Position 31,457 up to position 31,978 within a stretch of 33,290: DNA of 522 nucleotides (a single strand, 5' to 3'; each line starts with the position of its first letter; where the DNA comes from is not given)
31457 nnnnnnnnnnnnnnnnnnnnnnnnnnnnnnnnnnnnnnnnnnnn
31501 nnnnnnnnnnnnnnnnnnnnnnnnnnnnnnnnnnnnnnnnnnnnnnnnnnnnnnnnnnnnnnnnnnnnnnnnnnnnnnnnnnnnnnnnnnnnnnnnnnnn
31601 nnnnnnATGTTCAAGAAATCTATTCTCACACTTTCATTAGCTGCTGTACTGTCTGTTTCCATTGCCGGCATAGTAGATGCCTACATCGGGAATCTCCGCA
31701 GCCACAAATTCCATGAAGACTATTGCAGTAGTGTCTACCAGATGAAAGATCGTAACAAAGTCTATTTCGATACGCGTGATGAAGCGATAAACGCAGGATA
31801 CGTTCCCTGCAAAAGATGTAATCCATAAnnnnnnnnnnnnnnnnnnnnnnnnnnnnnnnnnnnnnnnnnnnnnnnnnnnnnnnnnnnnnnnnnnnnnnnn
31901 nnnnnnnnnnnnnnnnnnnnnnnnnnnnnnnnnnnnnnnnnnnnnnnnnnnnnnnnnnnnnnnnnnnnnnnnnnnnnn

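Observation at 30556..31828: Repressor-linked three-gene cassette of envelope-targeted proteins (TM-anchored 157 aa, polytopic 184 aa, secreted Zn-ribbon 73 aa): candidate superinfection-exclusion or defence system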

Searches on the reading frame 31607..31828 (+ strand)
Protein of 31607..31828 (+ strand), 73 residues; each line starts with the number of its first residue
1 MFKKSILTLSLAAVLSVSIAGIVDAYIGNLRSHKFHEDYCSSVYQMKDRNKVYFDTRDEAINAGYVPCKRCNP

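Call 11: search_protein_families(library=padloc, proteins=[window:31607-31828:+], max_evalue=1)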
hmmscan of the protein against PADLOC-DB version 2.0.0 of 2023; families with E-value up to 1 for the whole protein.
window:31607-31828:+ (73 aa): 0 families

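Call 12: search_protein_families(library=pfam, proteins=[window:31607-31828:+], max_evalue=1)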
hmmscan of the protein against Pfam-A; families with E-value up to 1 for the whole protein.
window:31607-31828:+ (73 aa): 1 family
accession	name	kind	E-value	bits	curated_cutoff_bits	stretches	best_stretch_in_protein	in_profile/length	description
PF02805.21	Ada_Zn_binding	-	2.2e-07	31.2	23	1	45-73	36-64/65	Metal binding domain of Ada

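Call 13: search_protein_families(library=ncbifam, proteins=[window:31607-31828:+], max_evalue=1)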
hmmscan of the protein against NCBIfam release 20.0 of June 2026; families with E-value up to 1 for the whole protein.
window:31607-31828:+ (73 aa): 4 families
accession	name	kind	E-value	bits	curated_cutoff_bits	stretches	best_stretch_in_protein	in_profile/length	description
NF011964.0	PRK15435.1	equivalog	0.0011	18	345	1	40-73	42-74/354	bifunctional DNA-binding transcriptional regulator/O6-methylguanine-DNA methyltransferase Ada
NF051448.1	50S_L17_sunset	exception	0.012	15.3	280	1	28-67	190-227/229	50S ribosomal protein L17, sunset domain variant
NF051437.1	sunset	domain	0.023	14.7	27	1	49-67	22-40/42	sunset domain-containing protein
NF051451.1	30S_S2_sunset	exception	0.18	10.9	710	1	28-68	340-378/382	30S ribosomal protein S2, sunset domain variant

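Call 14: search_protein_families(library=phrogs, proteins=[window:31607-31828:+], max_evalue=1)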
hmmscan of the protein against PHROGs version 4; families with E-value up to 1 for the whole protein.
window:31607-31828:+ (73 aa): 4 families
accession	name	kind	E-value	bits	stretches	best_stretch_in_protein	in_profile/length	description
phrog_14556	-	unknown function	0.00044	20.1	1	31-73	414-451/451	-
phrog_28030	-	unknown function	0.0071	16.8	1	24-66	233-274/278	-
phrog_20510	-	unknown function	0.14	13.3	1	7-36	3-31/74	-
phrog_17436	-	unknown function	0.5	11.2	1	3-11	2-10/29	-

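Call 59: search_dna_similar(query=window:31607-31828:+, collection=phages, mode=protein, max_evalue=0.001, max_rows=25)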
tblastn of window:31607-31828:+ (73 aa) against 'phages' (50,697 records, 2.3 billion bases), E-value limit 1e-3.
Records with a match: 17; places in all: 17; records where one place covers at least 80% of the query: 0.
Best place of each record, by identity: 60-80% 4; <60% 13.
By first word of the organism name: Bacteriophage 6; phage 2; Evtepia 2; Faecalimonas 2; Blautia 2; uncultured 2; Clostridium 1.
By host as written in the record: - 10; Faecalimonas sp. 2; Blautia sp. 2; Evtepia sp. 900546255 1; Evtepia sp. 1; Clostridium sp. 003024715 1.
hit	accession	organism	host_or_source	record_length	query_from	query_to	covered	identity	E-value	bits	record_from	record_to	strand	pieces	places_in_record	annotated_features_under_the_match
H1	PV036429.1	phage NatCom_19828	human feces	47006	26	73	66%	63.3%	4e-11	62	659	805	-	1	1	hypothetical protein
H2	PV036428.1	phage NatCom_18656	human feces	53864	26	73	66%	61.2%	6e-10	58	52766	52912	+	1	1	hypothetical protein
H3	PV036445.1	Evtepia phage NatCom_42594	Evtepia sp. 900546255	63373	26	73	66%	61.2%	6e-10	58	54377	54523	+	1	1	hypothetical protein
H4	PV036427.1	Evtepia phage NatCom_11697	Evtepia sp.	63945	26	73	66%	61.2%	6e-10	58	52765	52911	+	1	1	hypothetical protein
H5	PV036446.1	Faecalimonas phage NatCom_33527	Faecalimonas sp.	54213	25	73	67%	52.0%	2e-8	54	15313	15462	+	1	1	hypothetical protein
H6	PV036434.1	Blautia phage NatCom_24097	Blautia sp.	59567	25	73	67%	52.0%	2e-8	54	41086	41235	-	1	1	hypothetical protein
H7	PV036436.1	Faecalimonas phage NatCom_26447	Faecalimonas sp.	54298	25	73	67%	52.0%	3e-8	54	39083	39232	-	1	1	hypothetical protein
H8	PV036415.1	Blautia phage NatCom_2932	Blautia sp.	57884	26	73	66%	53.1%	3e-8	53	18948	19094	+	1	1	hypothetical protein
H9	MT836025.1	Bacteriophage sp.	human fecal samples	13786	26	73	66%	51.0%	1e-7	52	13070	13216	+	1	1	record has no annotation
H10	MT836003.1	Bacteriophage sp.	human fecal samples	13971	26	73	66%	51.0%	3e-7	50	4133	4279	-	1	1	record has no annotation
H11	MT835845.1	Bacteriophage sp.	human fecal samples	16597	25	73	67%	49.0%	1e-8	55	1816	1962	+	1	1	record has no annotation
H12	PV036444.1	Clostridium phage NatCom_42228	Clostridium sp. 003024715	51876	26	73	66%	49.0%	7e-8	52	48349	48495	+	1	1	hypothetical protein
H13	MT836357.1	Bacteriophage sp.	human fecal samples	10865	26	73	66%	49.0%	5e-5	44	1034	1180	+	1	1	record has no annotation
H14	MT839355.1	Bacteriophage sp.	human fecal samples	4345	25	71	64%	44.7%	5e-7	50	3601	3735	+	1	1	record has no annotation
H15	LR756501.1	uncultured phage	metagenomic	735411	23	73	70%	39.2%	5e-4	42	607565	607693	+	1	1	record has no annotation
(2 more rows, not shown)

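Call 60: get_annotated_region(hit=H1, flank=4000)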
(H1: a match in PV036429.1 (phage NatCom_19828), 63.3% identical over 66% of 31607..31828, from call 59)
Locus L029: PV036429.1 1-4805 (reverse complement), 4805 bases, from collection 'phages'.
description: Phage NatCom_19828, complete genome.
organism: phage NatCom_19828 (NCBI taxid 3403545)
taxonomy: Viruses; Duplodnaviria; Heunggongvirae; Uroviricota; Caudoviricetes; Ca. Heliusvirales
host: -; source: human feces; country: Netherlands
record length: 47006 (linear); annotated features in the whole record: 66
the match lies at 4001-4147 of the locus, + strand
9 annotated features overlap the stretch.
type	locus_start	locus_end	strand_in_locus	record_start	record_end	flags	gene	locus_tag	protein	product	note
CDS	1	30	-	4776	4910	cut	-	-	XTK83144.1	hypothetical protein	-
CDS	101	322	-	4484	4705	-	-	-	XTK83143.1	hypothetical protein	-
CDS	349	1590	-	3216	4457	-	-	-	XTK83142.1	DNA polymerase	-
CDS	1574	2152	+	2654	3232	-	-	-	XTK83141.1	hypothetical protein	-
CDS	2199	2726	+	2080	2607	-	-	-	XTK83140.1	metallo-protease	-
CDS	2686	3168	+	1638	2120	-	-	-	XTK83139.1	hypothetical protein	-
CDS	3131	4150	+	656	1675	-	-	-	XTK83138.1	hypothetical protein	-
CDS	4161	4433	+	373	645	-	-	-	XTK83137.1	hypothetical protein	-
CDS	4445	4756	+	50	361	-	-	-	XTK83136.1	hypothetical protein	-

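Call 61: get_annotated_region(hit=H3, flank=4000)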
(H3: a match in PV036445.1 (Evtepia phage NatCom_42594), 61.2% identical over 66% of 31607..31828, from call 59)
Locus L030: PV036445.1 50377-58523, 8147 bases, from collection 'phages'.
description: Evtepia phage NatCom_42594, complete genome.
organism: Evtepia phage NatCom_42594 (NCBI taxid 3403527)
taxonomy: Viruses; Duplodnaviria; Heunggongvirae; Uroviricota; Caudoviricetes; Ca. Heliusvirales
host: Evtepia sp. 900546255; source: human feces; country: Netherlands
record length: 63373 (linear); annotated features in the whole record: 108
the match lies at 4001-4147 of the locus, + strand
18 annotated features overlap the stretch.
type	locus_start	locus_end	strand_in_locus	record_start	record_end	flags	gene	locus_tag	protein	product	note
CDS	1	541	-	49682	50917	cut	-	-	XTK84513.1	DNA polymerase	-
CDS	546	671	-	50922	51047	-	-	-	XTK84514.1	hypothetical protein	-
CDS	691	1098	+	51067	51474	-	-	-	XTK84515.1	transcriptional repressor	-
CDS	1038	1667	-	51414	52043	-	-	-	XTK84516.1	hypothetical protein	-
CDS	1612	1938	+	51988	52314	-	-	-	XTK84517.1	hypothetical protein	-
CDS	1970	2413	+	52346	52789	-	-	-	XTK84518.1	hypothetical protein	-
CDS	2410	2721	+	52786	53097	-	-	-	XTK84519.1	hypothetical protein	-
CDS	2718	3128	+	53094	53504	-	-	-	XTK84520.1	hypothetical protein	-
CDS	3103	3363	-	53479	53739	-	-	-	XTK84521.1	hypothetical protein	-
CDS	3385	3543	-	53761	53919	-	-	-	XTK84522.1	hypothetical protein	-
CDS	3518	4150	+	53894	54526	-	-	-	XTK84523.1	hypothetical protein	-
CDS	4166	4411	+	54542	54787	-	-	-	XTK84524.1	hypothetical protein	-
CDS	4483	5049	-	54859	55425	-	-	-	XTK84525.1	hypothetical protein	-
CDS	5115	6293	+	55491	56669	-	-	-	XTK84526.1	hypothetical protein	-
CDS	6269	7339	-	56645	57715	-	-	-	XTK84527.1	hypothetical protein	-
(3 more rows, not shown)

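Call 62: get_annotated_region(hit=H5, flank=4000)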
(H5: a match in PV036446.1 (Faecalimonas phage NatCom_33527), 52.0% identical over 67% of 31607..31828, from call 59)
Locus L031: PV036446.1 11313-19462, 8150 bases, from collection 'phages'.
description: Faecalimonas phage NatCom_33527, complete genome.
organism: Faecalimonas phage NatCom_33527 (NCBI taxid 3403529)
taxonomy: Viruses; Duplodnaviria; Heunggongvirae; Uroviricota; Caudoviricetes; Ca. Heliusvirales
host: Faecalimonas sp.; source: human feces; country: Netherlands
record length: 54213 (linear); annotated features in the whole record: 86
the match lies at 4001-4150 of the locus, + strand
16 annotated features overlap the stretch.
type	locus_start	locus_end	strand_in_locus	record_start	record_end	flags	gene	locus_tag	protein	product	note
CDS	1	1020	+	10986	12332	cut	-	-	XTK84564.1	hypothetical protein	-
CDS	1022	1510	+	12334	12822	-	-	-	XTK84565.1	hypothetical protein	-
CDS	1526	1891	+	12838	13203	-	-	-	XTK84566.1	MazF-like growth inhibitor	-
CDS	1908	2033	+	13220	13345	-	-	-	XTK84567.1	hypothetical protein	-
CDS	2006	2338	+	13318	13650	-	-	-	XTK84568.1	hypothetical protein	-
CDS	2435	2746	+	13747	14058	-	-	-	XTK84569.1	hypothetical protein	-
CDS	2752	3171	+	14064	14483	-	-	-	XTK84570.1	hypothetical protein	-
CDS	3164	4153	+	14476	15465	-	-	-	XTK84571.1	hypothetical protein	-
CDS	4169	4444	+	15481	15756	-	-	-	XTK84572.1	hypothetical protein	-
CDS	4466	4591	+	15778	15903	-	-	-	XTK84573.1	hypothetical protein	-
CDS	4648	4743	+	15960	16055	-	-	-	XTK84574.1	hypothetical protein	-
CDS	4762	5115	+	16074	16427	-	-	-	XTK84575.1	HNH endonuclease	-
CDS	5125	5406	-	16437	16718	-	-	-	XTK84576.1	hypothetical protein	-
CDS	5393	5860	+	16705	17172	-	-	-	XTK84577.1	hypothetical protein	-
CDS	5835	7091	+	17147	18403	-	-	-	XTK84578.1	DNA methyltransferase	-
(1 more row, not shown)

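Call 63: search_protein_families(library=pfam, proteins=[L029:3131-4150:+, L030:3518-4150:+, L031:3164-4153:+], max_evalue=0.1)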
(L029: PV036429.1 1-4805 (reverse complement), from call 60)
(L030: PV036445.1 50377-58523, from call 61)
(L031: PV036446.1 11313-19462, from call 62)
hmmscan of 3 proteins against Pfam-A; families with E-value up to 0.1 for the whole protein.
L029:3131-4150:+ (339 aa): 3 families
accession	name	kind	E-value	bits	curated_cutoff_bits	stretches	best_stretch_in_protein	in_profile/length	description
PF13930.12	Endonuclea_NS_2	-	5e-24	85.4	27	1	108-234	11-130/132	DNA/RNA non-specific endonuclease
PF01223.29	Endonuclease_NS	-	0.00025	21.2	23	1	145-232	80-169/223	DNA/RNA non-specific endonuclease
PF02805.21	Ada_Zn_binding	-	0.021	15.3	23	1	300-339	27-64/65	Metal binding domain of Ada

L030:3518-4150:+ (210 aa): 4 families
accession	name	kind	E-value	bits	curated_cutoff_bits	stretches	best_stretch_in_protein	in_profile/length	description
PF13930.12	Endonuclea_NS_2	-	5.8e-21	75.5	27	1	11-104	39-129/132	DNA/RNA non-specific endonuclease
PF02805.21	Ada_Zn_binding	-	2e-05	24.9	23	1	165-210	21-64/65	Metal binding domain of Ada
PF01223.29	Endonuclease_NS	-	0.00019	21.6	23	1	26-101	77-161/223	DNA/RNA non-specific endonuclease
PF16458.10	Beta-prism_lec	-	0.041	14.5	25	0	128-183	62-117/131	Beta-prism lectin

L031:3164-4153:+ (329 aa): 4 families
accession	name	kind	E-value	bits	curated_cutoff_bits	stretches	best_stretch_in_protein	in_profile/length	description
PF13930.12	Endonuclea_NS_2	-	5.9e-23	82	27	1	95-222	10-130/132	DNA/RNA non-specific endonuclease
PF02805.21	Ada_Zn_binding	-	2.7e-05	24.5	23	1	275-329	12-64/65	Metal binding domain of Ada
PF01223.29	Endonuclease_NS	-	0.00024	21.2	23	1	131-211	78-151/223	DNA/RNA non-specific endonuclease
PF14851.11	FAM176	-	0.093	13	31.5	0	14-60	39-86/152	FAM176 family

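Call 65: search_solved_structures(query=window:31607-31828:+, max_evalue=10, show_alignments=3)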
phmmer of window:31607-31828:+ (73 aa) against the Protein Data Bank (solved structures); distinct sequences matched with E-value up to 10: 5.
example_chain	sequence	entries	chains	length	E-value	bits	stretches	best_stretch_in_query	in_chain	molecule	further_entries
1adn_A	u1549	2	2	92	0.042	17.7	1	39-73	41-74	N-ADA 10 | ADA REGULATORY PROTEIN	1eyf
1u8b_A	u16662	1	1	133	0.084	16.7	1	39-73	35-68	Ada polyprotein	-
1zgw_A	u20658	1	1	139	0.09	16.6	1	40-73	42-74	Ada polyprotein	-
1wpk_A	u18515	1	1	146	0.1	16.5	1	40-73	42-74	ADA regulatory protein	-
9nv5_A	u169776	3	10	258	1.3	13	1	20-48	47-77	Phosphoglycerate mutase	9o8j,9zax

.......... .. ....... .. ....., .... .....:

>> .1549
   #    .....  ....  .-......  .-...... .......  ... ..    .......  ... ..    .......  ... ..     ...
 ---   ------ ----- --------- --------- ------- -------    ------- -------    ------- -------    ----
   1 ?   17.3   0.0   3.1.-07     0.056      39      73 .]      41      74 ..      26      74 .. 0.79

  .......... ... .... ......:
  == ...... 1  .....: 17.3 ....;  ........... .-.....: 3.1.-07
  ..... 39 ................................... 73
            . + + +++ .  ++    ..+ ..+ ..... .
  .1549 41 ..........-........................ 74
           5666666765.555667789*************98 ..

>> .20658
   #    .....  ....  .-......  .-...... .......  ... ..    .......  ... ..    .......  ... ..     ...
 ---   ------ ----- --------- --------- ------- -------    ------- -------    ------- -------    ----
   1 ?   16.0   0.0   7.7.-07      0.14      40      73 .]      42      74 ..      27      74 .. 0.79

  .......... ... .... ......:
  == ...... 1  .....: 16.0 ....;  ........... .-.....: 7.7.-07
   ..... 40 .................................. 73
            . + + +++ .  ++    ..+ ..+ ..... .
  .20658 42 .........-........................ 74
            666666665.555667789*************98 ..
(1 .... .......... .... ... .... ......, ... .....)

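Call 81: find_homologous_proteins(query=window:31607-31828:+, max_evalue=0.001)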
Query window:31607-31828:+ (73 aa): 31 proteins with E <= 0.001 among 31 candidates.
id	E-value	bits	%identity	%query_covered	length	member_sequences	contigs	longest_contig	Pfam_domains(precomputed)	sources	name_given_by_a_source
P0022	3.9e-41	155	99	100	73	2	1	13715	PF02805.22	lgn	-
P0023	7.3e-41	155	96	100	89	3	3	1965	PF02805.22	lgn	-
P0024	1.5e-40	154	97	100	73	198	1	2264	PF02805.22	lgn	-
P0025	7.7e-39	148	92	100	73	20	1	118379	PF02805.22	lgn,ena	-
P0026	4.3e-38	146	90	100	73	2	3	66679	PF02805.22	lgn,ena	-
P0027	6.0e-38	145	90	100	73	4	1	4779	PF02805.22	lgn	-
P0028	3.1e-37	143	89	100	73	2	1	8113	PF02805.22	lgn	-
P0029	1.1e-36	141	89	100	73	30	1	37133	-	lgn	-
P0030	1.3e-36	141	89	100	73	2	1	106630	PF02805.22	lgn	-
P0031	3.9e-36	140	86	100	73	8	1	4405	PF02805.22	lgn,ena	-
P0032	5.7e-34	133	82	100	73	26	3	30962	PF02805.22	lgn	-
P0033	2.0e-17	80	67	100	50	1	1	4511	-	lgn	-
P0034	2.8e-15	74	63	71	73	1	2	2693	PF02805.22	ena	-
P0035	3.2e-15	73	57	93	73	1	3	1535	PF02805.22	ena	-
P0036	5.2e-15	73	55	86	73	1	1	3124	PF02805.22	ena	-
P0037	5.3e-15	73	63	71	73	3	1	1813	PF02805.22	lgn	-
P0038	7.6e-15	72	59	93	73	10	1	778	PF02805.22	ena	-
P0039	8.3e-15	72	54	93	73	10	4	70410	PF02805.22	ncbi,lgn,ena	-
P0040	8.9e-15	72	57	86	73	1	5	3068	PF02805.22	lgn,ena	-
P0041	9.7e-15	72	56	93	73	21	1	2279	PF02805.22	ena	-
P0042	1.2e-14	72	52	100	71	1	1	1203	PF02805.22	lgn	-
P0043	1.7e-14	71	56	93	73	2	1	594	PF02805.22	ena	-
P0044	2.2e-14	71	53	99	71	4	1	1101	PF02805.22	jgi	-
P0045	2.6e-14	71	52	95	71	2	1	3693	PF02805.22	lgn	-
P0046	2.7e-14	71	58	85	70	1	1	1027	PF02805.22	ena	-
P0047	4.7e-14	70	53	93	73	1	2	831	PF02805.22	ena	-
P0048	4.8e-14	70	54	93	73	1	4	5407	PF02805.22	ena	-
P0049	5.7e-14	69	51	96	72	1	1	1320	PF02805.22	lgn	-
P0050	1.3e-13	68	46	96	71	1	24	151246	PF02805.22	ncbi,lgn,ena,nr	ncbi:MAG: hypothetical protein IJK81_11125 [Selenomonadaceae bacterium]|nr:hypothetical protein [Sel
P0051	1.7e-13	68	65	67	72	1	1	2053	PF02805.22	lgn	-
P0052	3.0e-13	67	54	93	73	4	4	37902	PF02805.22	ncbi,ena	-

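Call 82: find_encoding_contigs(protein=P0050, flank=5000, max_places=4)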
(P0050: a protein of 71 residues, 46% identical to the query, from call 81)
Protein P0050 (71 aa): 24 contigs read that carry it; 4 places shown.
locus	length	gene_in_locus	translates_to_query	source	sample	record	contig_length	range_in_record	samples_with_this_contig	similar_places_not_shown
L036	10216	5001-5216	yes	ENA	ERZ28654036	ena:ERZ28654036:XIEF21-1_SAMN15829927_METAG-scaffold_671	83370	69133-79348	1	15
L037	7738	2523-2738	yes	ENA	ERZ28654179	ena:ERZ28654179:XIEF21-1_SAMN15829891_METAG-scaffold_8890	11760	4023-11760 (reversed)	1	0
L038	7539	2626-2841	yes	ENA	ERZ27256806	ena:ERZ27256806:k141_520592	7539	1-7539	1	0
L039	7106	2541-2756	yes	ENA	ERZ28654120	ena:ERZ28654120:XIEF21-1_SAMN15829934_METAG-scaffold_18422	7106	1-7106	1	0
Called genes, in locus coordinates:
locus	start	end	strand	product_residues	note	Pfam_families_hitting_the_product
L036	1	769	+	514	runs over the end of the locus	PF12072:RNase_Y_N, PF08668:HDOD (faint), PF00013:KH_1 (weak), PF01966:HD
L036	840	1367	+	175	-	-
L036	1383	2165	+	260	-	PF00149:Metallophos, PF13277:YmdB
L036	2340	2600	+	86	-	PF04232:SpoVS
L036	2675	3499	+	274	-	PF02811:PHP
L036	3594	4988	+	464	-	PF02900:LigB, PF01871:AMMECR1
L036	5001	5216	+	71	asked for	PF02805:Ada_Zn_binding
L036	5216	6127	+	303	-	PF00551:Formyl_trans_N, PF02911:Formyl_trans_C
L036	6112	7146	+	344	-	PF05496:RuvB_N, PF05673:DUF815 (faint), PF06068:TIP49 (weak), PF01078:Mg_chelatase (faint), PF07728:AAA_5, PF00004:AAA, PF17864:AAA_lid_4, PF05491:WHD_RuvB, +2 more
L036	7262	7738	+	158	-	PF05848:CtsR, PF17727:CtsR_C (weak)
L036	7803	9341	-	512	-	PF00474:SSF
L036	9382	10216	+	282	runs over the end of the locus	PF04909:Amidohydro_2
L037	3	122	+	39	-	PF04232:SpoVS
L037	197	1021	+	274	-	PF02811:PHP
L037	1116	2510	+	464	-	PF02900:LigB, PF01871:AMMECR1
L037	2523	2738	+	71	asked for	PF02805:Ada_Zn_binding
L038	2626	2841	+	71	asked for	PF02805:Ada_Zn_binding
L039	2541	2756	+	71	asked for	PF02805:Ada_Zn_binding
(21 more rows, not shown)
